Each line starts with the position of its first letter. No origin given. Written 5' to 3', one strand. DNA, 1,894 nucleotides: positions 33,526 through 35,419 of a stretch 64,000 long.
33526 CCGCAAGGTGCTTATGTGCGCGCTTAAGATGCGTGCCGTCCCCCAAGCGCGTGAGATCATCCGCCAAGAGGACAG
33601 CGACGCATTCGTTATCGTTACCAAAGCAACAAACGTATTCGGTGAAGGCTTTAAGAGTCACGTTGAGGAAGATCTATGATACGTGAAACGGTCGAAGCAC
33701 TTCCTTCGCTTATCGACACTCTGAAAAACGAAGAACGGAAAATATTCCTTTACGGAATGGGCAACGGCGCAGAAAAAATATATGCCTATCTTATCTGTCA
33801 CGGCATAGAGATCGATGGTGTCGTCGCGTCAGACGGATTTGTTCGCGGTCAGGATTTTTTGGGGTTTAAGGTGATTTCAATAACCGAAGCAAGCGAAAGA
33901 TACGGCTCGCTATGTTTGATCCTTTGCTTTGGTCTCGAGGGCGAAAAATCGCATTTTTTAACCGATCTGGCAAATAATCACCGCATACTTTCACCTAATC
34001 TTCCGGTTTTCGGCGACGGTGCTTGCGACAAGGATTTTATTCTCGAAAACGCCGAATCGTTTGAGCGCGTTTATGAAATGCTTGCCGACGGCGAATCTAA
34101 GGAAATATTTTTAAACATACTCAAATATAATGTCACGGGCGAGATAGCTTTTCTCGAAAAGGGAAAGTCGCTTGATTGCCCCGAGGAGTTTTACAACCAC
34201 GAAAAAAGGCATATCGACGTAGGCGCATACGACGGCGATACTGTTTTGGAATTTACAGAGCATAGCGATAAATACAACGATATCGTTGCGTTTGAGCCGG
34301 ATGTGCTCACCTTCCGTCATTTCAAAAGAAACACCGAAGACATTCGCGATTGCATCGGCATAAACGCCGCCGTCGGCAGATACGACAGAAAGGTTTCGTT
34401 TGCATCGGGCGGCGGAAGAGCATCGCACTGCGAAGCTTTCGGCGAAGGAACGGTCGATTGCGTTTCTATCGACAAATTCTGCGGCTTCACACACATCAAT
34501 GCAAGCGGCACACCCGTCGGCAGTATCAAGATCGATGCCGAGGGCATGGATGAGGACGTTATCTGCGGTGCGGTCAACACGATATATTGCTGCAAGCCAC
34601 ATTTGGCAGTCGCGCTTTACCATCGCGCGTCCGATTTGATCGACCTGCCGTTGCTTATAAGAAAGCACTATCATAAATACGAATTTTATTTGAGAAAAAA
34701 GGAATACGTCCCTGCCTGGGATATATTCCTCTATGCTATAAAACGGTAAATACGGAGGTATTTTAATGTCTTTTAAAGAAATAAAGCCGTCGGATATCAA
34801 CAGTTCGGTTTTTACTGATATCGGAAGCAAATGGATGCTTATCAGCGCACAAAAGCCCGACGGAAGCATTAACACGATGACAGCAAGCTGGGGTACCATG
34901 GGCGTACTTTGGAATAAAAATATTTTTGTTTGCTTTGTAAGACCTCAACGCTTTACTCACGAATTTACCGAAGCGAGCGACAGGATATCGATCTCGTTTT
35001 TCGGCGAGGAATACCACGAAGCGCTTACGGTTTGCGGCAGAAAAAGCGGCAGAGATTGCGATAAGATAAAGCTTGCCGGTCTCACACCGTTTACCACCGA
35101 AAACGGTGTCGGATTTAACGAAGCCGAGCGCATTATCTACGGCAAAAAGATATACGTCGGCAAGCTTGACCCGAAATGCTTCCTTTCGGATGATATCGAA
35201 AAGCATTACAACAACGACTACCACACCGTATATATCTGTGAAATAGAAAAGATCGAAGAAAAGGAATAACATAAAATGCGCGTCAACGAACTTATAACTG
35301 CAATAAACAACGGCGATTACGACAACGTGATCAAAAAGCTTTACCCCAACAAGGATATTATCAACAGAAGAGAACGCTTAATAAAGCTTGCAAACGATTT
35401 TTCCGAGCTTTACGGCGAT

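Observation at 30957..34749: Two-cohesin plus dockerin secreted protein heading a tightly coupled four-gene unit with a lipoprotein, a YitT membrane protein and an FkbM methyltransferase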

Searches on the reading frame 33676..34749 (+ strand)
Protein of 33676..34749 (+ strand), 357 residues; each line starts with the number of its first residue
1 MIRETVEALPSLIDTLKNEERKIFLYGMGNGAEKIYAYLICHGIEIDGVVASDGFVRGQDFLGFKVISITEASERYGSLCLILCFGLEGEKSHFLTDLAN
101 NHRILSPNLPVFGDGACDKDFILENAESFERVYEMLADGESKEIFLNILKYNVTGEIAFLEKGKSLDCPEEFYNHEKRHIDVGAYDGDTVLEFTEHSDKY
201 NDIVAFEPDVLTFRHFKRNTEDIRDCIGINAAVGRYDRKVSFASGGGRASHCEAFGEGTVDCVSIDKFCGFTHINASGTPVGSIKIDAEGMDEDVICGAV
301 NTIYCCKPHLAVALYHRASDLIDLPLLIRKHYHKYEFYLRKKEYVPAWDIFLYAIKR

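Call 3: search_protein_families(library=pfam, proteins=[window:33676-34749:+], max_evalue=1)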
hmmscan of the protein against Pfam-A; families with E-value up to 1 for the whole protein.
window:33676-34749:+ (357 aa): 1 family
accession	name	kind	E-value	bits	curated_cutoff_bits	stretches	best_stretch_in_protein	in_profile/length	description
PF05050.19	Methyltransf_21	-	4.2e-10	40.4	22.7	1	181-320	1-158/173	Methyltransferase FkbM domain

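Call 4: search_protein_families(library=ncbifam, proteins=[window:33676-34749:+], max_evalue=1)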
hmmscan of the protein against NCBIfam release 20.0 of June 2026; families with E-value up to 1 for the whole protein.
window:33676-34749:+ (357 aa): 1 family
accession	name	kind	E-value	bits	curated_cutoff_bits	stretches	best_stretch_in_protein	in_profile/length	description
TIGR01444.1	fkbM_fam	subfamily_domain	1.6e-13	51.3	37.7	1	180-311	3-139/143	FkbM family methyltransferase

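Call 26: find_homologous_proteins(query=window:33676-34749:+)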
Query window:33676-34749:+ (357 aa): 1739 proteins with E <= 0.001 among 4367 candidates; the best 120 are listed.
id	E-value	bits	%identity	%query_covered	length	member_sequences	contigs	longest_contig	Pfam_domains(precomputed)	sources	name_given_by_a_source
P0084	2.4e-243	825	100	100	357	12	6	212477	PF05050.20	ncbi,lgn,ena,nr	ncbi:MAG: FkbM family methyltransferase [Clostridia bacterium]|nr:FkbM family methyltransferase [Clo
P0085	2.0e-214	730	89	100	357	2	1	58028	PF05050.20,PF22674.3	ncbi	-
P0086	7.6e-208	708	85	100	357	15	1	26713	PF05050.20,PF22674.3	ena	-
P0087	5.9e-207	705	84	100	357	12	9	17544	PF05050.20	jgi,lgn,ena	jgi:FkbM family methyltransferase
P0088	8.7e-205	698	83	100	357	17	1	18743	PF05050.20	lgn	-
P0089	1.4e-193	661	80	100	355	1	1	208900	PF05050.20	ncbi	-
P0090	1.6e-186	638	76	100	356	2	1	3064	PF05050.20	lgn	-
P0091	3.5e-174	597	72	100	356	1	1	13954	PF05050.20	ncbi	-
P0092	2.9e-173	594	72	100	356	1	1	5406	PF05050.20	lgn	-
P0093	4.3e-173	594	71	99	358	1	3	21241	PF05050.20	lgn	-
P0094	3.2e-172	591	70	100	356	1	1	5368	PF05050.20,PF22674.3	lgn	-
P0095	2.8e-171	588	70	100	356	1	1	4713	PF05050.20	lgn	-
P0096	5.2e-171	587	71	99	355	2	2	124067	PF05050.20,PF22674.3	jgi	-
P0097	6.6e-169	580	69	100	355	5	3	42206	PF05050.20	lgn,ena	-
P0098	6.8e-169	580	69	100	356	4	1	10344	PF05050.20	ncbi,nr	ncbi:MAG: FkbM family methyltransferase [Clostridia bacterium]|nr:FkbM family methyltransferase [Clo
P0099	9.4e-168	576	70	100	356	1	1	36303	PF05050.20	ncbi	-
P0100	7.8e-167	573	70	99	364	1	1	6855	PF05050.20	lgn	-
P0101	8.8e-166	570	69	99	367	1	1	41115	PF05050.20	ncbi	-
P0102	2.0e-165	568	68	100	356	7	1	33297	PF05050.20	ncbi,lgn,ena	-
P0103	4.9e-165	567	70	99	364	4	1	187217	PF05050.20,PF22674.3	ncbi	-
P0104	5.5e-164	564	69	99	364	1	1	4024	PF05050.20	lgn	-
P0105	3.7e-163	561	70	100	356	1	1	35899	PF05050.20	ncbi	-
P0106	2.3e-162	558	69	99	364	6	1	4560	PF05050.20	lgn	-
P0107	4.1e-162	558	70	99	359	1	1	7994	PF05050.20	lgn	-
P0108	5.3e-162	557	68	99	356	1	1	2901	PF05050.20,PF22674.3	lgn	-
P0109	2.0e-160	552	66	100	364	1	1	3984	PF05050.20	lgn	-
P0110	5.2e-160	551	68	99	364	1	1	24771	PF05050.20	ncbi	-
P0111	5.6e-160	551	68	99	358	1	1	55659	PF05050.20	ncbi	-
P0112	9.1e-160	550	68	99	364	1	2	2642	PF05050.20,PF22674.3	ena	-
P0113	1.1e-159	550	67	99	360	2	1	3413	PF05050.20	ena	-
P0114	2.4e-159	548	67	99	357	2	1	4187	PF05050.20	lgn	-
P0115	1.3e-158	546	67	100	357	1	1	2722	PF05050.20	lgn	-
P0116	1.6e-158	546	68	100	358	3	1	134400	PF05050.20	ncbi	-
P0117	1.6e-158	546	66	100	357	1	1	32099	PF05050.20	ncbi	-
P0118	1.9e-158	546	67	99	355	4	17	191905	PF05050.20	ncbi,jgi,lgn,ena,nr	ncbi:MAG: FkbM family methyltransferase [Ruminococcaceae bacterium]|nr:FkbM family methyltransferase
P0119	2.5e-158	545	66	99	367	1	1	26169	PF05050.20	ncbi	-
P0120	5.4e-158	544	66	100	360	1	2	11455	PF05050.20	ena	-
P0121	1.4e-157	543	65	99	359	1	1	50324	PF05050.20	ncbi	-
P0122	2.9e-157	542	67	99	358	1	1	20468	PF05050.20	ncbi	-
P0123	8.6e-157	540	66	99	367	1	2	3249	PF05050.20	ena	-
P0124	1.1e-156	540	65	100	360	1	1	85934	PF05050.20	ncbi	-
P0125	3.0e-156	538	65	99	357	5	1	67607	PF05050.20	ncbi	-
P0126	1.3e-155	536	65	100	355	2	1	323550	PF05050.20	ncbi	-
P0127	1.9e-155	536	65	100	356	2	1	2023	PF05050.20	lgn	-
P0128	2.3e-155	535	66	99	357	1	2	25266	PF05050.20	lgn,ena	-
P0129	2.5e-155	535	66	99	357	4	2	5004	PF05050.20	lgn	-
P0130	4.1e-155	535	66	99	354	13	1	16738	PF05050.20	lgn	-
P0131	4.9e-155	534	65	99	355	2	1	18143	PF05050.20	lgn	-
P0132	1.2e-154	533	67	99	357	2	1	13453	PF05050.20,PF22674.3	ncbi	-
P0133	1.2e-154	533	65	100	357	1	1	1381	PF05050.20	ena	-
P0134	1.7e-154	533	66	99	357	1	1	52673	PF05050.20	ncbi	-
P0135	2.7e-154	532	66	99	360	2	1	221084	PF05050.20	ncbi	-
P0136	3.6e-154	531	68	94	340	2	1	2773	PF05050.20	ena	-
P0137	4.8e-154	531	64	100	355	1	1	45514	PF05050.20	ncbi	-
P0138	5.3e-154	531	66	100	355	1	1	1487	PF05050.20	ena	-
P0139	1.2e-153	530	65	99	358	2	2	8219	PF05050.20,PF22674.3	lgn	-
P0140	3.2e-153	528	65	99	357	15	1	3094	PF05050.20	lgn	-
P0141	3.4e-153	528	66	100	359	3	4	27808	PF05050.20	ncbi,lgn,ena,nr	ncbi:MAG: FkbM family methyltransferase [Clostridia bacterium]|nr:FkbM family methyltransferase [Clo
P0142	4.7e-153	528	65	99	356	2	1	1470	PF05050.20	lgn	-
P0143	5.0e-153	528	66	100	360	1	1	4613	PF05050.20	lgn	-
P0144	5.9e-153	527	66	99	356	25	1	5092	PF05050.20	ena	-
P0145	2.6e-152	525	64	99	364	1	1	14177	PF05050.20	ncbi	-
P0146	2.9e-152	525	65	99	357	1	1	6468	PF05050.20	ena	-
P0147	3.0e-152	525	65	99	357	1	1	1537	PF05050.20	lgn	-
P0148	6.4e-152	524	64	100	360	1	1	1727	PF05050.20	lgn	-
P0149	9.3e-152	524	64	100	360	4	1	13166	PF05050.20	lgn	-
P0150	1.3e-151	523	65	100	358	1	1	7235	PF05050.20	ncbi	-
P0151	6.1e-151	521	63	100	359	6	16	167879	PF05050.20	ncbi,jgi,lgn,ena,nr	ncbi:MAG: FkbM family methyltransferase [Ruminococcaceae bacterium]|nr:FkbM family methyltransferase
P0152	7.1e-151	521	65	99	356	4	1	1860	PF05050.20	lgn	-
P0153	8.6e-151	520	67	100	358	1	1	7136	PF05050.20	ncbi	-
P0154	2.3e-150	519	63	99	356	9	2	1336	PF05050.20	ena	-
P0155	3.2e-150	518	64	99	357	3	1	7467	PF05050.20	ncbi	-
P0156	3.2e-150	518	63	99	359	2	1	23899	PF05050.20,PF22674.3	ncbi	-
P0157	1.8e-149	516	65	100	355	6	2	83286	PF05050.20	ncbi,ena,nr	ncbi:MAG: FkbM family methyltransferase [Clostridia bacterium]|nr:FkbM family methyltransferase [Clo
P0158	1.1e-148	513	63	99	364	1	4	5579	PF05050.20,PF22674.3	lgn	-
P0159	3.1e-148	512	64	100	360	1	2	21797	PF05050.20,PF22674.3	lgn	-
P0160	5.3e-148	511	63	99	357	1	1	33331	PF05050.20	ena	-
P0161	8.7e-148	510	63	97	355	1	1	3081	PF05050.20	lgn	-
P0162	1.1e-147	510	64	99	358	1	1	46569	PF05050.20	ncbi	-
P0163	1.9e-147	509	62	99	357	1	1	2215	PF05050.20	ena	-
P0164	2.1e-147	509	63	99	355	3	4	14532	PF05050.20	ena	-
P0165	1.1e-139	484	61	97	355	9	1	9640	PF05050.20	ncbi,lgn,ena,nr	ncbi:MAG: FkbM family methyltransferase [Clostridia bacterium]|nr:FkbM family methyltransferase [Clo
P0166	1.8e-125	437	55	100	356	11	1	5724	PF05050.20,PF22674.3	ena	-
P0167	2.4e-123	430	55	100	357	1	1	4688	PF05050.20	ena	-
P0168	1.5e-119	418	54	99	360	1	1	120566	PF05050.20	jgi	jgi:FkbM family methyltransferase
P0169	2.4e-118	414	54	99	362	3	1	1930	PF05050.20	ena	-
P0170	1.3e-117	411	53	99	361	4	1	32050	PF05050.20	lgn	-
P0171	1.6e-117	411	53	99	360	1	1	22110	PF05050.20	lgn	-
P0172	1.9e-115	404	53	100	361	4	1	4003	PF05050.20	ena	-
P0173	3.9e-115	403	53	99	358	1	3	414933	PF05050.20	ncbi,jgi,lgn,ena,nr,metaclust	ncbi:MAG: hypothetical protein A2Y15_01535 [Clostridiales bacterium GWF2_36_10]|nr:MAG: hypothetical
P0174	7.0e-115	402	53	99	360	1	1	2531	PF05050.20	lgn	-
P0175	1.3e-114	401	52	97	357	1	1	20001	PF05050.20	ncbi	-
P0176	4.4e-114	400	67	73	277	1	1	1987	PF05050.20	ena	-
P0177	9.8e-114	398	50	100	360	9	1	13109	PF05050.20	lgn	-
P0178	6.1e-113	396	52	99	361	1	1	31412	PF05050.20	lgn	-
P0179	3.7e-112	393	52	99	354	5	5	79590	PF05050.20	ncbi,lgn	-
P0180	7.1e-112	392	50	99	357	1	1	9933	PF05050.20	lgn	-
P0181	1.3e-111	391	51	98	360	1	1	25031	PF05050.20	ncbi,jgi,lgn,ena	-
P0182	5.1e-111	390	51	98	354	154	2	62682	PF05050.20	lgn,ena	-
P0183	5.8e-111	389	48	98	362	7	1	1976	PF05050.20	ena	-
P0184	1.2e-110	388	51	96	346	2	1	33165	PF05050.20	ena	-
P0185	5.3e-110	386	50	97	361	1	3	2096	PF05050.20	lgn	-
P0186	1.6e-109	385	50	97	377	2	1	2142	PF05050.20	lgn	-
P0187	1.0e-108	382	48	100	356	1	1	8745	PF05050.20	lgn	-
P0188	2.2e-107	378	49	99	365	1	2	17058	PF05050.20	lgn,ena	-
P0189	8.2e-107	376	50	99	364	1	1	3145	PF05050.20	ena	-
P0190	1.9e-106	374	50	98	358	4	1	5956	PF05050.20,PF22674.3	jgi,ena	-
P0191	3.4e-106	374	52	92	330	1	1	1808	PF05050.20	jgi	jgi:FkbM family methyltransferase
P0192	4.4e-105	370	50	100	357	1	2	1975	PF05050.20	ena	-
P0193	1.5e-100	355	52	91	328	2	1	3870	PF05050.20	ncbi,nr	ncbi:MAG: FkbM family methyltransferase, partial [Clostridia bacterium]|nr:FkbM family methyltransfe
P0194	3.9e-100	354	46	97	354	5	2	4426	PF05050.20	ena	-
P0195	7.4e-100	353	47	100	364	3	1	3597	PF05050.20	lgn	-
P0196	3.9e-99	350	53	92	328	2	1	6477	PF05050.20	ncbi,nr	ncbi:MAG TPA: hypothetical protein DD733_06910, partial [Clostridiales bacterium]|nr:hypothetical pr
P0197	9.8e-91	323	44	100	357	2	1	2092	PF05050.20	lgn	-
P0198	2.9e-90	321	46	99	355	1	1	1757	PF05050.20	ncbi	-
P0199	8.3e-90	320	44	98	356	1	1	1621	PF05050.20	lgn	-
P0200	8.3e-90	320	46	99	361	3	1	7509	PF05050.20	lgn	-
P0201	1.0e-89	319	47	99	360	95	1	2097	PF05050.20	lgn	-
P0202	1.0e-89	319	46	98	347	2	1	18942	PF05050.20,PF22674.3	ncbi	-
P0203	1.7e-89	319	46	98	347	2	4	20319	PF05050.20,PF22674.3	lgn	-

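Call 27: find_encoding_contigs(protein=P0173, flank=8000, max_places=1)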
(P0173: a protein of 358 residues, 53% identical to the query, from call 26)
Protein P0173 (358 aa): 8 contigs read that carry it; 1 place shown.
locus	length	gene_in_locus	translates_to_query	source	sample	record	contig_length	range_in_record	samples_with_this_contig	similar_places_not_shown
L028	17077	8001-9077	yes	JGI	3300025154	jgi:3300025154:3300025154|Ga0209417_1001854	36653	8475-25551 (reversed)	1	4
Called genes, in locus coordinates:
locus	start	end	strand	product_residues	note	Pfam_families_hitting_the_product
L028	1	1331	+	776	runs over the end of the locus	PF00149:Metallophos, PF13385:Laminin_G_3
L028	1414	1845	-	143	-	PF11457:DUF3021 (weak)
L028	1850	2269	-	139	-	-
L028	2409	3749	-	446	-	PF00342:PGI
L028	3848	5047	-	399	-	PF00768:Peptidase_S11, PF13354:Beta-lactamase2, PF07943:PBP5_C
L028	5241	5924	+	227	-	PF13240:Zn_Ribbon_1 (weak)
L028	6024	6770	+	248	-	PF13240:Zn_Ribbon_1 (weak)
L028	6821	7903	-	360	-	PF03747:ADP_ribosyl_GH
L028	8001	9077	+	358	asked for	PF05050:Methyltransf_21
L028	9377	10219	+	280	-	PF08543:Phos_pyr_kin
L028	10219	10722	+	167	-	PF07155:ECF-ribofla_trS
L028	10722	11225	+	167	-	PF01613:Flavin_Reduct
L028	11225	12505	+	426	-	PF10509:GalKase_gal_bdg, PF00288:GHMP_kinases_N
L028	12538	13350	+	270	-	PF00753:Lactamase_B, PF23023:Anti-Pycsar_Apyc1, PF12706:Lactamase_B_2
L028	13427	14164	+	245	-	PF01261:AP_endonuc_2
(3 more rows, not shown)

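Call 28: find_encoding_contigs(protein=P0168, flank=8000, max_places=1)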
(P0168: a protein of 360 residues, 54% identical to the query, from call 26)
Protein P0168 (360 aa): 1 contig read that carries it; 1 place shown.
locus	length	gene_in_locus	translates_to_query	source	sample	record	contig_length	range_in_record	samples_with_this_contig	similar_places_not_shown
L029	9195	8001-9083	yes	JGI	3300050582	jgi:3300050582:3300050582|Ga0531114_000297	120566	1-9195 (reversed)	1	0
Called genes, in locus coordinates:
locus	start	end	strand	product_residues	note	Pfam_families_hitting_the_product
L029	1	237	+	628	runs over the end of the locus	PF09992:NAGPA, PF00404:Dockerin_1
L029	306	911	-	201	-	PF13346:ABC2_membrane_5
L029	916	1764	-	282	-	PF00005:ABC_tran, PF13304:AAA_21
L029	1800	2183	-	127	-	PF00392:GntR, PF13412:HTH_24 (faint), PF13730:HTH_36 (faint)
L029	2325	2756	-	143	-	PF11457:DUF3021 (weak)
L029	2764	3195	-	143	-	-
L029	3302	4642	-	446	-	PF00342:PGI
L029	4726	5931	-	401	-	PF00768:Peptidase_S11, PF13354:Beta-lactamase2, PF07943:PBP5_C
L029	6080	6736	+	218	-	PF13240:Zn_Ribbon_1 (faint)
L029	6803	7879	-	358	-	PF03747:ADP_ribosyl_GH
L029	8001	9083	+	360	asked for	PF05050:Methyltransf_21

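Call 29: find_encoding_contigs(protein=P0182, flank=8000, max_places=1)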
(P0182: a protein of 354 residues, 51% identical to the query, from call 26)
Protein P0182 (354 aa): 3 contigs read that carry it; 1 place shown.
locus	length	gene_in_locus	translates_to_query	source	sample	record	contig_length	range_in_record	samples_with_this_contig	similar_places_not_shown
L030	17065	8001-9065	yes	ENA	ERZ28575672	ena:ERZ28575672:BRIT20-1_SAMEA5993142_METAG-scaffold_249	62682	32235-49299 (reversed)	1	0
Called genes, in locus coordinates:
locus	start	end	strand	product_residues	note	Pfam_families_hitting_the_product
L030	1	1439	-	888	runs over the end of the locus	PF02838:Glyco_hydro_20b, PF00728:Glyco_hydro_20, PF00754:F5_F8_type_C, PF22633:F5_F8_type_C_2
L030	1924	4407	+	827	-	PF02739:5_3_exonuc_N, PF01367:5_3_exonuc, PF00476:DNA_pol_A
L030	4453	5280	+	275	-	PF00590:TP_methylase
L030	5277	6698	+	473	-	PF00963:Cohesin (faint)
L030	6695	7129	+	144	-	-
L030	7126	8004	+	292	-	PF02588:YitT_membrane, PF10035:DUF2179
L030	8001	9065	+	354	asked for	PF05050:Methyltransf_21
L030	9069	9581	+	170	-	PF01613:Flavin_Reduct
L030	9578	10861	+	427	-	PF10509:GalKase_gal_bdg, PF00288:GHMP_kinases_N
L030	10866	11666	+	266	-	PF23023:Anti-Pycsar_Apyc1, PF00753:Lactamase_B, PF12706:Lactamase_B_2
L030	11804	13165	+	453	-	PF01554:MatE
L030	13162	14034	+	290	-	-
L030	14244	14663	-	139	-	-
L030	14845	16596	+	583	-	PF00664:ABC_membrane, PF00005:ABC_tran, PF02463:SMC_N (weak)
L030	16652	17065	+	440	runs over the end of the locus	PF09587:PGA_cap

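Call 30: find_encoding_contigs(protein=P0202, flank=8000, max_places=1)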
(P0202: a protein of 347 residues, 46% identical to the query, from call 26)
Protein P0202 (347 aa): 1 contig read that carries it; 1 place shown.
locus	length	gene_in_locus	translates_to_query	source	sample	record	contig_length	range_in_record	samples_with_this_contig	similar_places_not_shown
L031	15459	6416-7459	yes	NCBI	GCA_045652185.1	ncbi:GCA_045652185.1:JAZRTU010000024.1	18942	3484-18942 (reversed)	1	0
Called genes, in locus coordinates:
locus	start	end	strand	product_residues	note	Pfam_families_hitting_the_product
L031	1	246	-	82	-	?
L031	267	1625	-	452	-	PF01554:MatE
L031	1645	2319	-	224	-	PF21778:DUF6873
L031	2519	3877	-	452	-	PF18073:Zn_ribbon_LapB, PF13481:AAA_25, PF03796:DnaB_C, PF06745:ATPase, PF23442:DUF7125, PF00004:AAA (weak), PF13541:ChlI, PF05362:Lon_C, +1 more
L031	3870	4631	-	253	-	PF01520:Amidase_3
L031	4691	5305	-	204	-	-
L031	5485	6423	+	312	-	PF00294:PfkB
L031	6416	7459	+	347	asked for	PF22674:C2185-like_N (faint), PF05050:Methyltransf_21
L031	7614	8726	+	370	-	PF03600:CitMHS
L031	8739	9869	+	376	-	PF13679:Methyltransf_32, PF05206:TRM13 (faint), PF13649:Methyltransf_25 (faint), PF13847:Methyltransf_31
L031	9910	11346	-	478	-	-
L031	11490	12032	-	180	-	PF07155:ECF-ribofla_trS, PF12822:ECF_trnsprt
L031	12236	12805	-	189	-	PF18927:CrtO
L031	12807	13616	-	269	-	PF14808:TMEM164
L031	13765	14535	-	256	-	PF05116:S6PP (faint), PF08282:Hydrolase_3, PF13419:HAD_2 (faint)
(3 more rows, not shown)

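Call 48: search_solved_structures(query=window:33676-34746:+, max_evalue=1)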
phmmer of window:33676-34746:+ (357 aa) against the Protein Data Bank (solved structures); distinct sequences matched with E-value up to 1: 1.
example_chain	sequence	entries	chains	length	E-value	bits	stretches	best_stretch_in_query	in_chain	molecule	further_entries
2py6_A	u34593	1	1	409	2.3e-06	30.3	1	122-353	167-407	Methyltransferase FkbM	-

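Call 59: search_protein_families(library=pfam, proteins=[P0085], max_evalue=0.0001)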
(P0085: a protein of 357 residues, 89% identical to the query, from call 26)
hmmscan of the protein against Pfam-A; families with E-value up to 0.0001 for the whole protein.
P0085 (357 aa): 1 family
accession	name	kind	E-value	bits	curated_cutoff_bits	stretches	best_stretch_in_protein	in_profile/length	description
PF05050.19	Methyltransf_21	-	2.4e-10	41.3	22.7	1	181-318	1-152/173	Methyltransferase FkbM domain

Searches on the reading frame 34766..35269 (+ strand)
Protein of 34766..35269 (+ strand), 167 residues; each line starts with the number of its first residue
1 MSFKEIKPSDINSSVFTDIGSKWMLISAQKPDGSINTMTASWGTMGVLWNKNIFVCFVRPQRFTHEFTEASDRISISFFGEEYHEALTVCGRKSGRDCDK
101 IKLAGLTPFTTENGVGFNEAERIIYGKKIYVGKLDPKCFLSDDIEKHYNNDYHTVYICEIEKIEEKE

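Call 3: search_protein_families(library=pfam, proteins=[window:34766-35269:+], max_evalue=1)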
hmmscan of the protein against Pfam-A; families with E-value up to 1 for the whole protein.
window:34766-35269:+ (167 aa): 2 families
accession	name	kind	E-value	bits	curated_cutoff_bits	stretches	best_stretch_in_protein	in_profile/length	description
PF01613.24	Flavin_Reduct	-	6.6e-09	36.5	27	1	20-115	5-98/153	Flavin reductase like domain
PF23594.1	RPN11_C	-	0.11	13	27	1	130-153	47-70/80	26S proteasome regulatory subunit RPN11 C-terminal domain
